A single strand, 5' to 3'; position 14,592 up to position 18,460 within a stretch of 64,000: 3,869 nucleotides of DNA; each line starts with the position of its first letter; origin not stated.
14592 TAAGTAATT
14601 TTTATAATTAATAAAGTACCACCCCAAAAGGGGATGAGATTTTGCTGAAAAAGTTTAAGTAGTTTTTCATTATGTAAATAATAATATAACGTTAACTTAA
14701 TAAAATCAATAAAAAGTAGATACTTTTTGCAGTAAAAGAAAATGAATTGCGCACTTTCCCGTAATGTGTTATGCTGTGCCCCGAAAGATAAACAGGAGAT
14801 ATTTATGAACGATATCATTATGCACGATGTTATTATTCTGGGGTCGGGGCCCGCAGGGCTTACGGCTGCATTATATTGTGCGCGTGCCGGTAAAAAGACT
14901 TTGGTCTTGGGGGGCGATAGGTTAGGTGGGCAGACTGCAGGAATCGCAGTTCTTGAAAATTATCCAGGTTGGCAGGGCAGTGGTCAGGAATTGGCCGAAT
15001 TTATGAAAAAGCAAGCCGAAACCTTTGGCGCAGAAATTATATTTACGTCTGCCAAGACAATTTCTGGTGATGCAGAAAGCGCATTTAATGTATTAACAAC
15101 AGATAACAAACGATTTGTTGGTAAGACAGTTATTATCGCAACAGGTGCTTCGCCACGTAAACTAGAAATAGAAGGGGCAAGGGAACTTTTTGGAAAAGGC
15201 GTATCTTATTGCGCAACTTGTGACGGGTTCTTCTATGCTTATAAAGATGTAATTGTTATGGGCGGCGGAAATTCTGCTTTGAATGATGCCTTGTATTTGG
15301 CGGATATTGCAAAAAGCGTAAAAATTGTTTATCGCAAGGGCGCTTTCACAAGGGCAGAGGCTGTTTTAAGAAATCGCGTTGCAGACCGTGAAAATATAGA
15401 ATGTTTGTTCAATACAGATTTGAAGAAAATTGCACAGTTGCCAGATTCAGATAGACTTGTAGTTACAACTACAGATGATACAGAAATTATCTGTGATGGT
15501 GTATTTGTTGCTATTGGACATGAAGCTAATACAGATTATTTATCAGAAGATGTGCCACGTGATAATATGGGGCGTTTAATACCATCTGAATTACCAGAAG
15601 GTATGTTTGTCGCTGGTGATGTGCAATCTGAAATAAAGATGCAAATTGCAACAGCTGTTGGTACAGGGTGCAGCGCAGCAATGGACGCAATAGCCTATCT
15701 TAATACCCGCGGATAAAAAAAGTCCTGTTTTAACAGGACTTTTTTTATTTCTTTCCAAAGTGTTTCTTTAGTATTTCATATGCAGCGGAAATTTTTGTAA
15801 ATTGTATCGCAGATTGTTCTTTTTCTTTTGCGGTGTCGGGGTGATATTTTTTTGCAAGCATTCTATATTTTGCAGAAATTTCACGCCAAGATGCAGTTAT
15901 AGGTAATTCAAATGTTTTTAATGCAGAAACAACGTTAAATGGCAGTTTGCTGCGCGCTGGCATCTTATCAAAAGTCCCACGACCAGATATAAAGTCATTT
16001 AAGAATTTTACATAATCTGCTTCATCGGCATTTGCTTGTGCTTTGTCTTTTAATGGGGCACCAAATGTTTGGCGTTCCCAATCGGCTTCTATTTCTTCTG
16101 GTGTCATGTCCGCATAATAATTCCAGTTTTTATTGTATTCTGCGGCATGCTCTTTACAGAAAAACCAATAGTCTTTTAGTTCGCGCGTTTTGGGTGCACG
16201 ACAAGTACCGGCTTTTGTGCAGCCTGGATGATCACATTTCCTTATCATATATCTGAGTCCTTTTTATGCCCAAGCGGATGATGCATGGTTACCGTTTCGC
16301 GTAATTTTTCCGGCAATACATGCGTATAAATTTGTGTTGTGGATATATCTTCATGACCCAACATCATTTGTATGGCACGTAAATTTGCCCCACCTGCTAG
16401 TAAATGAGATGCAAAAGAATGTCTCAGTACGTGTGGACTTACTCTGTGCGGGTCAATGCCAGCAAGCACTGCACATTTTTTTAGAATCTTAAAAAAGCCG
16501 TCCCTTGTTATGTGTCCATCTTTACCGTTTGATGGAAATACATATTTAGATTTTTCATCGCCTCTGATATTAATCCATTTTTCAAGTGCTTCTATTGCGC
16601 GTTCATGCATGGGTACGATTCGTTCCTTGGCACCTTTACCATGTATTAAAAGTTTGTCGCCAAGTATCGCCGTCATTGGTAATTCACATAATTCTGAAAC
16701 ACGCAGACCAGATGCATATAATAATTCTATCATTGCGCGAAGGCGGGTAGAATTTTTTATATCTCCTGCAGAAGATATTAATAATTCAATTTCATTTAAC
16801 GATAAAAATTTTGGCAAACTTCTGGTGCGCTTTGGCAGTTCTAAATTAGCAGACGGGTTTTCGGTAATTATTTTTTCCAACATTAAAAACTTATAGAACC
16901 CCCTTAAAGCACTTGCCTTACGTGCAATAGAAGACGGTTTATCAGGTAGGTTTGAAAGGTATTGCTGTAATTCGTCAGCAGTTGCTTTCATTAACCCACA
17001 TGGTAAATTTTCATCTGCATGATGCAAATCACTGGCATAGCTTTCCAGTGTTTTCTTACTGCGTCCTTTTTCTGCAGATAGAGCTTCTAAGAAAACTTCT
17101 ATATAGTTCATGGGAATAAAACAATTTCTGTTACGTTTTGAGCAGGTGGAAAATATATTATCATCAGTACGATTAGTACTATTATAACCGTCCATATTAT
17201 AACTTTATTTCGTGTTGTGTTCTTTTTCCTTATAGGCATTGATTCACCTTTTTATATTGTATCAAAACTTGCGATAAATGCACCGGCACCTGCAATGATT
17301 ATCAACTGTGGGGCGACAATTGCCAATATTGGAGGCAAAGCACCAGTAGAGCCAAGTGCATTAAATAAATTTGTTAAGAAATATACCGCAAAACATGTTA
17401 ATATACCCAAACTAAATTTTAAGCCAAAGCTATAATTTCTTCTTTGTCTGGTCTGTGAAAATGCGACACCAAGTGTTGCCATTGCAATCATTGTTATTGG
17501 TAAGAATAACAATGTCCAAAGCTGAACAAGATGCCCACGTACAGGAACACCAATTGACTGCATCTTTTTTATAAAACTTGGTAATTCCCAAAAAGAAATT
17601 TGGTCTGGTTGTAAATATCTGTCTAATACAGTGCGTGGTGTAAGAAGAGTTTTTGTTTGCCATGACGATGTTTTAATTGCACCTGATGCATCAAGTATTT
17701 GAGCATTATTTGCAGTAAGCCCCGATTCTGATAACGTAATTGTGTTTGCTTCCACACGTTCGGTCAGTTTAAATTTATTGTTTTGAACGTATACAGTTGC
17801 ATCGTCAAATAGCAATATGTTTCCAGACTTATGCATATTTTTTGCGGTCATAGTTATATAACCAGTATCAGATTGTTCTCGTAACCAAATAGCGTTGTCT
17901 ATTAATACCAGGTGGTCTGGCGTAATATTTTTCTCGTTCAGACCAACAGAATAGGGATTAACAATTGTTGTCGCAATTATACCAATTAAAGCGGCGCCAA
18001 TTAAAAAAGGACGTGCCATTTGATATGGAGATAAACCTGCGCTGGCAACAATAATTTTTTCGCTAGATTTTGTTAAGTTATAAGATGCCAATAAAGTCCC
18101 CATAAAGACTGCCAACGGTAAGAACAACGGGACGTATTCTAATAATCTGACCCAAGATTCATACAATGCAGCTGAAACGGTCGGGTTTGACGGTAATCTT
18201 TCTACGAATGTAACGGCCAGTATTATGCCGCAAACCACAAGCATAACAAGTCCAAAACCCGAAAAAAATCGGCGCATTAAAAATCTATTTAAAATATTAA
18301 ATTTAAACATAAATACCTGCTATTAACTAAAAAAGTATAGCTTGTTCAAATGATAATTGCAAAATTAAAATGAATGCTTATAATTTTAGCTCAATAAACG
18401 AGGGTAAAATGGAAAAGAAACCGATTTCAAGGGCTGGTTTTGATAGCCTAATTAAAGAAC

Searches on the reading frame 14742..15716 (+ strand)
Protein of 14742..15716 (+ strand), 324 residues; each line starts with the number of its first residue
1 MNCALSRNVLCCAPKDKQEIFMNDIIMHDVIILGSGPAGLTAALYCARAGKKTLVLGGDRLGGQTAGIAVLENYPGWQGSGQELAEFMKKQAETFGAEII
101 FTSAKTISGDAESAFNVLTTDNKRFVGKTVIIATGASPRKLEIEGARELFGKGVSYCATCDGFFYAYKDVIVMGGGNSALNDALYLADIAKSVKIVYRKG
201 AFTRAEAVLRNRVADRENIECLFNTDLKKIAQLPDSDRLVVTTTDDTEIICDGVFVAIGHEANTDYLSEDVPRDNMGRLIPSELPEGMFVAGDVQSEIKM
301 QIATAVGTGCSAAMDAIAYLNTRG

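Call 30: search_protein_families(library=pfam, proteins=[window:14742-15716:+], max_evalue=1e-8)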
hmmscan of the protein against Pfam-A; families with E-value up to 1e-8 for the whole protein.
window:14742-15716:+ (324 aa): 4 families
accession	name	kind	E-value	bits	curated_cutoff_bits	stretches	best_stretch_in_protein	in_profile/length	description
PF07992.20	Pyr_redox_2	-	7.8e-40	137.5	26.1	1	28-309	1-291/291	Pyridine nucleotide-disulphide oxidoreductase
PF13738.12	Pyr_redox_3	-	5.9e-21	75.4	30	1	80-270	79-277/305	Pyridine nucleotide-disulphide oxidoreductase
PF00070.33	Pyr_redox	-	2.6e-10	41.1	22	0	170-236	2-72/82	Pyridine nucleotide-disulphide oxidoreductase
PF03486.20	HI0933_like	-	4.7e-09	36.5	50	0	28-57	1-30/244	HI0933-like protein Rossmann domain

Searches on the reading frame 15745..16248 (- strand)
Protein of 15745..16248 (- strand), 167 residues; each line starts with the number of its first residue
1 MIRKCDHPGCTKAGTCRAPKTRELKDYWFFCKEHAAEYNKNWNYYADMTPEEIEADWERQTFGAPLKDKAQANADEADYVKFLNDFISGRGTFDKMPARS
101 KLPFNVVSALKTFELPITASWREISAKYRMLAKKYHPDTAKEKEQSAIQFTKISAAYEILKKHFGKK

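Call 27: search_protein_families(library=pfam, proteins=[window:15745-16248:-], max_evalue=1e-8)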
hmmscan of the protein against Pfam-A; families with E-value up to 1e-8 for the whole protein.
window:15745-16248:- (167 aa): 1 family
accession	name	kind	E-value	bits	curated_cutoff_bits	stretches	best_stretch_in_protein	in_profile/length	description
PF00226.36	DnaJ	-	2.1e-12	47.4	27.8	1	114-162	7-55/63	DnaJ domain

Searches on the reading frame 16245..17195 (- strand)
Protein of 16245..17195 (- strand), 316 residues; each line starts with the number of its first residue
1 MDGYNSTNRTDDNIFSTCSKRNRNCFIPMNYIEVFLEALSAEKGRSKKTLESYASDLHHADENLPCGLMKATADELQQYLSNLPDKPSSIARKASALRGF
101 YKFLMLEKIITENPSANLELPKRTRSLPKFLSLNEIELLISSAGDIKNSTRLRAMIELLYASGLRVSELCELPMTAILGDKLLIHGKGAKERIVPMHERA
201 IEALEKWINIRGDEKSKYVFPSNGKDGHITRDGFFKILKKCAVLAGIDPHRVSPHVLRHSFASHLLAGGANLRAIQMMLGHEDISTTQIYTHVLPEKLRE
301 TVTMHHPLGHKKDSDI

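Call 27: search_protein_families(library=pfam, proteins=[window:16245-17195:-], max_evalue=1e-8)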
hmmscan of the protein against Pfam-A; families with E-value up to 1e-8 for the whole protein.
window:16245-17195:- (316 aa): 2 families
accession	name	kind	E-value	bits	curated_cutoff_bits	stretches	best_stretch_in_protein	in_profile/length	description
PF00589.27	Phage_integrase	-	4.8e-45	153.8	27.1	1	130-295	2-170/172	Phage integrase family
PF02899.23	Phage_int_SAM_1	-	1.2e-15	58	22.3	1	32-108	1-83/83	Phage integrase, N-terminal SAM-like domain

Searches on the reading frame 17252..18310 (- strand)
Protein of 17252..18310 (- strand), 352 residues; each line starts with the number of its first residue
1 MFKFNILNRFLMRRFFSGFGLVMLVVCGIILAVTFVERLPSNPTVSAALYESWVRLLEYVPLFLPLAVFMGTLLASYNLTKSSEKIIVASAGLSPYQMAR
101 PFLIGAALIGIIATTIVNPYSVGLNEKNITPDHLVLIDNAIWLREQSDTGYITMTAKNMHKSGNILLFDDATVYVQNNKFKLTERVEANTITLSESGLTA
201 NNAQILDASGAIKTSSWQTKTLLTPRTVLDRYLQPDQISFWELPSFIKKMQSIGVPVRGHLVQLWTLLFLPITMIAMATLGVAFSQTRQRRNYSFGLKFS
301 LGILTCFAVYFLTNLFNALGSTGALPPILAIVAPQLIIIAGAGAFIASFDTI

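Call 27: search_protein_families(library=pfam, proteins=[window:17252-18310:-], max_evalue=1e-8)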
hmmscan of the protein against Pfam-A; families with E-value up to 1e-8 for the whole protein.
window:17252-18310:- (352 aa): 1 family
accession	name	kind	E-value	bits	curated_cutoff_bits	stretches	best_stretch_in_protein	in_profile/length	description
PF03739.19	LptF_LptG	-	1e-45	156.8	27.9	1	9-344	1-349/353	Lipopolysaccharide export system permease LptF/LptG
